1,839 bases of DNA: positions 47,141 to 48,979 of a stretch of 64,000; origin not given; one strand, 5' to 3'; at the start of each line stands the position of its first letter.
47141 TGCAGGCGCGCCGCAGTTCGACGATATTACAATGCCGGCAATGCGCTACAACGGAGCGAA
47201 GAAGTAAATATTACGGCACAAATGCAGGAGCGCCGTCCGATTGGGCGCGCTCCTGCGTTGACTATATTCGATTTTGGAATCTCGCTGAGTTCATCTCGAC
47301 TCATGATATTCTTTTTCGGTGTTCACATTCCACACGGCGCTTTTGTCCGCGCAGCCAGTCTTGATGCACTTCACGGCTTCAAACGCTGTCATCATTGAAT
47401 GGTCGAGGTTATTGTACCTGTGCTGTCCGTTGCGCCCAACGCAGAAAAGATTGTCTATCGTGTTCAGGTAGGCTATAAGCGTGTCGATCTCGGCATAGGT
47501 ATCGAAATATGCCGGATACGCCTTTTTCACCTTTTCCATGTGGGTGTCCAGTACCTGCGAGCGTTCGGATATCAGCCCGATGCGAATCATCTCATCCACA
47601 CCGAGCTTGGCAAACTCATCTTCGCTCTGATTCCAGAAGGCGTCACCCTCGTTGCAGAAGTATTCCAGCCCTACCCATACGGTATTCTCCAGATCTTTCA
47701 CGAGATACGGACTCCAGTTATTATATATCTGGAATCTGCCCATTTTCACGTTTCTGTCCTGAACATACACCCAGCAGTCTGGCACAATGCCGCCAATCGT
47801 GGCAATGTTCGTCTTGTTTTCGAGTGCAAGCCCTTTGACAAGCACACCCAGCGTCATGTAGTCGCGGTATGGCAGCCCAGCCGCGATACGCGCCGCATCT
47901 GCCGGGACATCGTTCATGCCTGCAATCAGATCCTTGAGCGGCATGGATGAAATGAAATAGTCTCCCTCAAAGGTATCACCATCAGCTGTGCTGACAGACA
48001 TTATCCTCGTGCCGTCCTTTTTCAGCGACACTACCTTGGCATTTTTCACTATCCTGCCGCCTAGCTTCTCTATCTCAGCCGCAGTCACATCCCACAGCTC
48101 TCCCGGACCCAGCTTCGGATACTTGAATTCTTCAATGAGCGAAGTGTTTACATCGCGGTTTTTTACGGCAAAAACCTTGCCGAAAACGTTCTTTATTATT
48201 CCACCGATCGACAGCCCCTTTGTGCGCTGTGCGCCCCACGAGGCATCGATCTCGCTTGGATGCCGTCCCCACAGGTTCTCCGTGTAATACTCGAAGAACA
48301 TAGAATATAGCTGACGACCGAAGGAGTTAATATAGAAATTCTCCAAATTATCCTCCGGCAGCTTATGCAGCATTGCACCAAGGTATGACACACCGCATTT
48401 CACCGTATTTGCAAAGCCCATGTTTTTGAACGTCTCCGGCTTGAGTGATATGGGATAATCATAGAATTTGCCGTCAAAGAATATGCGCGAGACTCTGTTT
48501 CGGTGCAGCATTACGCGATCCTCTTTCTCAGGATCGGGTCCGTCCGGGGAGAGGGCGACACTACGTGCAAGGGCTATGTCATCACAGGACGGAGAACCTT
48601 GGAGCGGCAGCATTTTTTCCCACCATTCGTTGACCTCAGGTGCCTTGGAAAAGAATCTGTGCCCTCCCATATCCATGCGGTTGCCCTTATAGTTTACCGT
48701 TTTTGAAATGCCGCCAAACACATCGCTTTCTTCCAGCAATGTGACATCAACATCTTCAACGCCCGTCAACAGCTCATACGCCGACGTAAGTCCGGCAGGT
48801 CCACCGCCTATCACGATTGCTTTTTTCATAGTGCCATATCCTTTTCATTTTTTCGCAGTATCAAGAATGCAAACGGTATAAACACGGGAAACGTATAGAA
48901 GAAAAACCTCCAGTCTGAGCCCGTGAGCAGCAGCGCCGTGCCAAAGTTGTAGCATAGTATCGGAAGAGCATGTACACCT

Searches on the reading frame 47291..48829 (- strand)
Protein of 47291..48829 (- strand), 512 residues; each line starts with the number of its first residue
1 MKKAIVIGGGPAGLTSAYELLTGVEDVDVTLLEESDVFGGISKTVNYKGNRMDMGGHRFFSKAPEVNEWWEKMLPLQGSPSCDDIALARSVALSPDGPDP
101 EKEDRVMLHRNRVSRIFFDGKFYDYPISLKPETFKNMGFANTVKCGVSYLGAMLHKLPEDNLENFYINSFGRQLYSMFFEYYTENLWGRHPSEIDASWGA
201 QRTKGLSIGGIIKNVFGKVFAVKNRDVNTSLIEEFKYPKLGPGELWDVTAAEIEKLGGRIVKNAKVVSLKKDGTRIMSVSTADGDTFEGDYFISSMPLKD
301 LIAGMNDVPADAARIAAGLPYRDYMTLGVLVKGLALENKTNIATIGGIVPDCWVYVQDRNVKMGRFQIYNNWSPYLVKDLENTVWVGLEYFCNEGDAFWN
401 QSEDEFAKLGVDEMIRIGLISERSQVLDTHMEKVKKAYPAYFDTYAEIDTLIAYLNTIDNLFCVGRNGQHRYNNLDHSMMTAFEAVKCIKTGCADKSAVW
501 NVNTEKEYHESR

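Call 95: search_protein_families(library=pfam, proteins=[window:47291-48829:-], max_evalue=0.00001)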
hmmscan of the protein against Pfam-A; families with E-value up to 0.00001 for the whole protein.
window:47291-48829:- (512 aa): 3 families
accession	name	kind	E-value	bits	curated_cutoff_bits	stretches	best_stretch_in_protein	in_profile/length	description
PF01593.30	Amino_oxidase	-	3.7e-15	56.6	19.8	1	12-302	2-260/443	Flavin containing amine oxidoreductase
PF13450.12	NAD_binding_8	-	1e-10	42.2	21.9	1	6-71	1-66/68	NAD(P)-binding Rossmann-like domain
PF01266.30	DAO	-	8.9e-09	35.8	27.9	0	4-42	2-39/353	FAD dependent oxidoreductase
